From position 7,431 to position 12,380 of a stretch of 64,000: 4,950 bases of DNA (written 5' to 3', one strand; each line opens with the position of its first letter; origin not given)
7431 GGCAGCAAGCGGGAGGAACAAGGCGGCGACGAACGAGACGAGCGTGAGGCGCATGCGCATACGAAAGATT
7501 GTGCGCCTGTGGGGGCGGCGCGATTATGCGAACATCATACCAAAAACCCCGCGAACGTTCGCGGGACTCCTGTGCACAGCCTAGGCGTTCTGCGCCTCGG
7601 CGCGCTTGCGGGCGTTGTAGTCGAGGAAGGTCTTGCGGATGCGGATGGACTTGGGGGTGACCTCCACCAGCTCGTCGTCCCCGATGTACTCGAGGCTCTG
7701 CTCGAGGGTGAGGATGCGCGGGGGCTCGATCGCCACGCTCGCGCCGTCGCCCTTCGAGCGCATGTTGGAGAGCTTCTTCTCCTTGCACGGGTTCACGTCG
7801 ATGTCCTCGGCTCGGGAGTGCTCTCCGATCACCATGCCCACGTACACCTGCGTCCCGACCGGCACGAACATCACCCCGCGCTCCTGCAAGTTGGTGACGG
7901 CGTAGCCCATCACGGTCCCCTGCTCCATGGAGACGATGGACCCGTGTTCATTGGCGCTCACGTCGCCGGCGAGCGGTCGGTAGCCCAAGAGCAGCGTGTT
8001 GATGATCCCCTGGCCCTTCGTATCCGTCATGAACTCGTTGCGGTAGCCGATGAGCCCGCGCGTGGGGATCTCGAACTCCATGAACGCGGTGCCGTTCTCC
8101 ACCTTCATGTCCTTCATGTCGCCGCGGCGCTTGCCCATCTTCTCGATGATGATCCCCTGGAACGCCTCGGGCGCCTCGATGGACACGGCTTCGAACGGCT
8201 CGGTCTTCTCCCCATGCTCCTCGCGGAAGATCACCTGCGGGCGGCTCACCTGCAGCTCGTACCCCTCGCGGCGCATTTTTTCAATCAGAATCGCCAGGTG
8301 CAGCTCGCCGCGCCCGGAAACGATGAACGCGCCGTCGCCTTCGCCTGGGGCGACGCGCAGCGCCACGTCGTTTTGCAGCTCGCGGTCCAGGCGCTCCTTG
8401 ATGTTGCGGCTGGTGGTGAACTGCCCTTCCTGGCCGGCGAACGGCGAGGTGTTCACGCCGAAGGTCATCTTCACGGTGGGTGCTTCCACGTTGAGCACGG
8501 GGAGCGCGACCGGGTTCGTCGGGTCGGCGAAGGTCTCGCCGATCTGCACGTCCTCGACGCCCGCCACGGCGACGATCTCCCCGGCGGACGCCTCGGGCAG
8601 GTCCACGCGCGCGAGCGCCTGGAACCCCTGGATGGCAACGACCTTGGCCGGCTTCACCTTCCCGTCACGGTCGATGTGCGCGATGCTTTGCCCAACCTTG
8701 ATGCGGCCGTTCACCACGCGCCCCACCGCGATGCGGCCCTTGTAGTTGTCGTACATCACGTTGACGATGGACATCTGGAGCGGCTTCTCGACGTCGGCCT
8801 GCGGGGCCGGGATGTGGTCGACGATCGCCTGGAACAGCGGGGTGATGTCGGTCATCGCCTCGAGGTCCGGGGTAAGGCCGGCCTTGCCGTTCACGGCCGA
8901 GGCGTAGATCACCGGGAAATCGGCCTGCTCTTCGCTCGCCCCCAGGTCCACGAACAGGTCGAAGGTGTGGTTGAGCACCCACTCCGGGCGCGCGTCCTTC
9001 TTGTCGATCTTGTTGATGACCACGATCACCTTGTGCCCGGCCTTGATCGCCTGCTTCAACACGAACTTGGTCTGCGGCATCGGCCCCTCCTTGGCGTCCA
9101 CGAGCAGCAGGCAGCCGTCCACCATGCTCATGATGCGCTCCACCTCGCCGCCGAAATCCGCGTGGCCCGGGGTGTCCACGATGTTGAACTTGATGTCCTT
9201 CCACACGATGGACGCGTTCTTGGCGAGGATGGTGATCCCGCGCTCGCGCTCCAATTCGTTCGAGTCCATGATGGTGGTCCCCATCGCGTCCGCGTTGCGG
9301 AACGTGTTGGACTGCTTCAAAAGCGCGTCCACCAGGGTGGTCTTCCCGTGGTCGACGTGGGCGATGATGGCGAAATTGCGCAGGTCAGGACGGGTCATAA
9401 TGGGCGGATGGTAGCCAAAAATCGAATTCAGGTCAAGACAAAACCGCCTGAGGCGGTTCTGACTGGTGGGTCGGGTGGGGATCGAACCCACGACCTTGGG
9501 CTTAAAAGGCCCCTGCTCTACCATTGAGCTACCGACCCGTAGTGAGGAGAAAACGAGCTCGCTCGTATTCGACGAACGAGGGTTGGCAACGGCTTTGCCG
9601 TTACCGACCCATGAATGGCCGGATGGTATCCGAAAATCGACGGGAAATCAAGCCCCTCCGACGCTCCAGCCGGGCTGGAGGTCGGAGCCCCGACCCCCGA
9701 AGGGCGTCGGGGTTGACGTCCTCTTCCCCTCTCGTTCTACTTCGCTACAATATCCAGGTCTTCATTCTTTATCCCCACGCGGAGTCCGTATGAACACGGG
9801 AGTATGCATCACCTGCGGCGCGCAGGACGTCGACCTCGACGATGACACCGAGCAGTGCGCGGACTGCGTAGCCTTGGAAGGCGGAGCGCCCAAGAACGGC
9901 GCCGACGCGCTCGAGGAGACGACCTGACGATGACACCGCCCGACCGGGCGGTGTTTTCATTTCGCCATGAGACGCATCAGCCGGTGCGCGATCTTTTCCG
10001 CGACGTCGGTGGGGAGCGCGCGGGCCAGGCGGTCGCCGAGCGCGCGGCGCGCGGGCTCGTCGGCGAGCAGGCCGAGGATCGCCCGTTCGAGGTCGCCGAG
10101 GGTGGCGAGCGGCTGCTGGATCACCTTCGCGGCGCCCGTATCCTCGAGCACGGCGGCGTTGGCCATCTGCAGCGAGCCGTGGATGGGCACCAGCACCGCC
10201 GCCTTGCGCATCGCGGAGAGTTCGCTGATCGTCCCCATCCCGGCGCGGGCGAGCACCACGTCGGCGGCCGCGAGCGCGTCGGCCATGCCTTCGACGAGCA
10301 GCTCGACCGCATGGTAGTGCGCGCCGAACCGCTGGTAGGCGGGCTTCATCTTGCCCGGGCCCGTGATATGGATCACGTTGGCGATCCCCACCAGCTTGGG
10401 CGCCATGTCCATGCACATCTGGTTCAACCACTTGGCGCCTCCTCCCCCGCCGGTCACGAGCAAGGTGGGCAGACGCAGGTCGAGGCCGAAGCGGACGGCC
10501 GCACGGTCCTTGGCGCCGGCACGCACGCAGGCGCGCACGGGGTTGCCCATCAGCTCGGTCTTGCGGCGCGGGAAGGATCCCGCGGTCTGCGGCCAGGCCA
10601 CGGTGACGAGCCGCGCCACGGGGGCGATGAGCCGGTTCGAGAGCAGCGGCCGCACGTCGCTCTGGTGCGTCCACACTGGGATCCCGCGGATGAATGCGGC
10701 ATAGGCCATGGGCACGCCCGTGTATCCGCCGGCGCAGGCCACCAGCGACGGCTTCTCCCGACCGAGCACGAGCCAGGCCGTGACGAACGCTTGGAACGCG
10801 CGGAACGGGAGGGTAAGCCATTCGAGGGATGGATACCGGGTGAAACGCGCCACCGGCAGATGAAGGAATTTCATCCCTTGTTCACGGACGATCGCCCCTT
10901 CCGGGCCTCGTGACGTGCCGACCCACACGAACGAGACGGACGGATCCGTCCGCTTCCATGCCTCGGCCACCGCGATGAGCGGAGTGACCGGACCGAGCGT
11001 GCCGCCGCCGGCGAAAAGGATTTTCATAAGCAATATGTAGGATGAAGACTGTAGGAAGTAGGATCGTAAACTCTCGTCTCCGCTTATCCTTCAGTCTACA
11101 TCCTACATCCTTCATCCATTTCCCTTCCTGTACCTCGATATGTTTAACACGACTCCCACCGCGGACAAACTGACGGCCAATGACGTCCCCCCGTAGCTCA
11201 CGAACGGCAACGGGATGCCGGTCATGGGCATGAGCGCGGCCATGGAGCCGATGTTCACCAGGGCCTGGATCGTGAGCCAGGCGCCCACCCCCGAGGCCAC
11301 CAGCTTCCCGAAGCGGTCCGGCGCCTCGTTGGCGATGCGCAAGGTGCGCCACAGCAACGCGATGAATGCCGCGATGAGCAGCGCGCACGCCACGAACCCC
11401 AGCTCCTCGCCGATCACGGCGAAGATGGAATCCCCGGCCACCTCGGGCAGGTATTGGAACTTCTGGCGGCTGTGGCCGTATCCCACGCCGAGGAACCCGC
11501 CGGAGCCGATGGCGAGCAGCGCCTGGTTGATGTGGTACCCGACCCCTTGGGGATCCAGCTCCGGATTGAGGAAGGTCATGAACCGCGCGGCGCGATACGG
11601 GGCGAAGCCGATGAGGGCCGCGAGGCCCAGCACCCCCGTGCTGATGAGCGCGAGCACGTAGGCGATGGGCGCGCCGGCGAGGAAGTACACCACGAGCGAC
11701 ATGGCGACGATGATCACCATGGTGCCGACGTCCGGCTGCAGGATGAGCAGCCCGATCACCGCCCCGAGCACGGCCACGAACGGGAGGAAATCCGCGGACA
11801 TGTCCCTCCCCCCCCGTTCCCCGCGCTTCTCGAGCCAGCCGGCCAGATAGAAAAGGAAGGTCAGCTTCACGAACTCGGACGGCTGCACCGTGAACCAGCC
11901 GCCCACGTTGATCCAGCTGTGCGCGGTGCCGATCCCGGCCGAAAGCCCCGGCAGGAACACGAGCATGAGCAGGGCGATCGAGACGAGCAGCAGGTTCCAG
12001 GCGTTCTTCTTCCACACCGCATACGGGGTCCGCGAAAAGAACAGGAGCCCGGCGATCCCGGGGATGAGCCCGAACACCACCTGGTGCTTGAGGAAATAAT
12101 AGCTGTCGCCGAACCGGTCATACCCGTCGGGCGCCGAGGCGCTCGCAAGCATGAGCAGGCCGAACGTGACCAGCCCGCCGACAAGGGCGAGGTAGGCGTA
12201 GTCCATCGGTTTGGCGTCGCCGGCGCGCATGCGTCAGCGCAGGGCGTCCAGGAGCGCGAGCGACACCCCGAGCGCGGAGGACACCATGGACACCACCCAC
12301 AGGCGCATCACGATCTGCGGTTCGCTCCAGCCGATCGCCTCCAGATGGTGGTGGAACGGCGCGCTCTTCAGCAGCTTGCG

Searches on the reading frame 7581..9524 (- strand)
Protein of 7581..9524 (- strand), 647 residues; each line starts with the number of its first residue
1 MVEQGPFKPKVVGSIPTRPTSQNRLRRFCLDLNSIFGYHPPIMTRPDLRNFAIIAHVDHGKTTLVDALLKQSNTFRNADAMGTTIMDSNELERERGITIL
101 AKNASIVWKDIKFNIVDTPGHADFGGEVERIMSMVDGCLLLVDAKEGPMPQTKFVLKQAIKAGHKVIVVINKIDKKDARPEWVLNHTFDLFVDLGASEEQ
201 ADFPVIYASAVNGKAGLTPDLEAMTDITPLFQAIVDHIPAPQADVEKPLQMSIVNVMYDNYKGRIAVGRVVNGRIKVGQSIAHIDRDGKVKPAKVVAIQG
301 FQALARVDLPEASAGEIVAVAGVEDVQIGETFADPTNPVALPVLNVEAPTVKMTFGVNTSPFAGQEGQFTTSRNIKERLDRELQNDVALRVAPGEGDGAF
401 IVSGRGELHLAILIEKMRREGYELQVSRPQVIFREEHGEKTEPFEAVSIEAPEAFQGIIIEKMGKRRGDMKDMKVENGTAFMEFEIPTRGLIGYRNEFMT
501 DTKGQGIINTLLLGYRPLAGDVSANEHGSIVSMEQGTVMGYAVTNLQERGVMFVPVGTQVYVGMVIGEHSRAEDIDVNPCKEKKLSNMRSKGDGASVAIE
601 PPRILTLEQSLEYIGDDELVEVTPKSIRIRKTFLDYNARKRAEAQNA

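Call 14: search_protein_families(library=pfam, proteins=[window:7581-9524:-], max_evalue=0.00001)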
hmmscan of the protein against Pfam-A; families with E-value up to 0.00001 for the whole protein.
window:7581-9524:- (647 aa): 7 families
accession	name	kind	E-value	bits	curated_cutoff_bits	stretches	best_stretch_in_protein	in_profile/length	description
PF00009.33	GTP_EFTU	-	7.6e-57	192.4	26.5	1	48-239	3-187/188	Elongation factor Tu GTP binding domain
PF21018.2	BipA_C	-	1.2e-44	151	23.8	1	528-635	2-109/110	TypA/BipA C-terminal domain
PF00679.30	EFG_C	-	4.9e-20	71.8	27.9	1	441-523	3-86/89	Elongation factor G C-terminus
PF03144.31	GTP_EFTU_D2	-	3.1e-12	47.2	30.3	1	263-332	1-72/73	Elongation factor Tu domain 2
PF22042.2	EF-G_D2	-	2.6e-10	40.7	27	1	249-333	2-82/84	Elongation factor G domain 2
PF01926.29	MMR_HSR1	-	3.8e-08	33.9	21.9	1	52-172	3-113/113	50S ribosome-binding GTPase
PF14492.12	EFG_III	-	1.9e-06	28.3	27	1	373-424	19-71/75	Elongation Factor G, domain III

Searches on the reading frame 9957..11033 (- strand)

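Call 14: search_protein_families(library=pfam, proteins=[window:9957-11033:-], max_evalue=0.00001)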
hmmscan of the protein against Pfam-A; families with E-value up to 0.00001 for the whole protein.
window:9957-11033:- (358 aa): 2 families
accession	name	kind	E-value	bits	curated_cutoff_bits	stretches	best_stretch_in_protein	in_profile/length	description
PF04101.22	Glyco_tran_28_C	-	3.5e-22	79.6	22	1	190-328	1-146/166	Glycosyltransferase family 28 C-terminal domain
PF03033.26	Glyco_transf_28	-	7.5e-21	75.1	26.2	1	5-141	1-135/139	Glycosyltransferase family 28 N-terminal domain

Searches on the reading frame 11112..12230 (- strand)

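Call 14: search_protein_families(library=pfam, proteins=[window:11112-12230:-], max_evalue=0.00001)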
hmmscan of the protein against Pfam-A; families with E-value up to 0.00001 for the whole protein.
window:11112-12230:- (372 aa): 1 family
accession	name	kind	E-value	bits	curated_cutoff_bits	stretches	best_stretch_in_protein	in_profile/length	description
PF01098.24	FTSW_RODA_SPOVE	-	8.9e-100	334.6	26.4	1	16-369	6-355/356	Cell cycle protein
